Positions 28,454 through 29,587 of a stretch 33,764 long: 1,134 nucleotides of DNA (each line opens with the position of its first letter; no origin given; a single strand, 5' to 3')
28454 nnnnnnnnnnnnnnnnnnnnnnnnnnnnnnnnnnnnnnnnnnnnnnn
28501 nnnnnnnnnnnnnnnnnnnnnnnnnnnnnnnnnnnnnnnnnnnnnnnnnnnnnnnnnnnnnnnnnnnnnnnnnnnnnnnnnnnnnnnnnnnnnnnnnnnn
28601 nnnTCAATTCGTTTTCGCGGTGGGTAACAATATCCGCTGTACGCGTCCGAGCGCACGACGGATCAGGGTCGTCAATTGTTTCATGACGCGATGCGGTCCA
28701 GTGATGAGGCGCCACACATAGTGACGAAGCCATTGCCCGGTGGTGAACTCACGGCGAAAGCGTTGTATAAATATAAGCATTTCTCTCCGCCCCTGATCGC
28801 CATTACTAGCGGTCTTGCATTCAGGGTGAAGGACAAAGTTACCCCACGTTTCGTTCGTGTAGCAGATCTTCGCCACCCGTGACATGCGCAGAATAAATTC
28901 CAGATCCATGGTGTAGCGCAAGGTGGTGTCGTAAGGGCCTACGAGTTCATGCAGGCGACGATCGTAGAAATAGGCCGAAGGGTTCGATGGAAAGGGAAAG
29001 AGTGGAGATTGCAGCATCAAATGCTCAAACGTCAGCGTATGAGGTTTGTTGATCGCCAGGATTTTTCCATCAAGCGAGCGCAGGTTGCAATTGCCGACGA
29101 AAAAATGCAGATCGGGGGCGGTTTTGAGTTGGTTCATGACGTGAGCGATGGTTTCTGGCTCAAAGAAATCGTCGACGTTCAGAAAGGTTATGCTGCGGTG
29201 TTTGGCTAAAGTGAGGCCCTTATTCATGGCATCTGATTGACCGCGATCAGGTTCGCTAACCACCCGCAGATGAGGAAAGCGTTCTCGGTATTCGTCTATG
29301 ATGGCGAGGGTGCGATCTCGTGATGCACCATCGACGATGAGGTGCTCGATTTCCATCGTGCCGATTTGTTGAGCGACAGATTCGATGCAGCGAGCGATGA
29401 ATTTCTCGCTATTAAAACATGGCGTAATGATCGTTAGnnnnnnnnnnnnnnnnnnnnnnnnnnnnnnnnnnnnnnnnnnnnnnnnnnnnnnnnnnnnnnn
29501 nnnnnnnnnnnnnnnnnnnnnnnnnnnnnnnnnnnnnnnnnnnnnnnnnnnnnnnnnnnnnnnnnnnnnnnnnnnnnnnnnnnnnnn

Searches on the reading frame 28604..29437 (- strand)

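Call 35: search_protein_families(library=pfam, proteins=[window:28604-29437:-], max_evalue=0.0001)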
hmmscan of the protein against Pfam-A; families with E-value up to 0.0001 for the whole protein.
window:28604-29437:- (277 aa): 3 families
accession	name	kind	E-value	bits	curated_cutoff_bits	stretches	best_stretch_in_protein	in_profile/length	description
PF00535.33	Glycos_transf_2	-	4.6e-26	92.2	23.3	1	2-109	1-108/168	Glycosyl transferase family 2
PF13641.12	Glyco_tranf_2_3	-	2.5e-09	37.9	27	1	2-125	4-129/230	Glycosyltransferase like family 2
PF10111.15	Glyco_tranf_2_2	-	1.2e-06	28.7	27.3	1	3-189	2-203/276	Glycosyltransferase like family 2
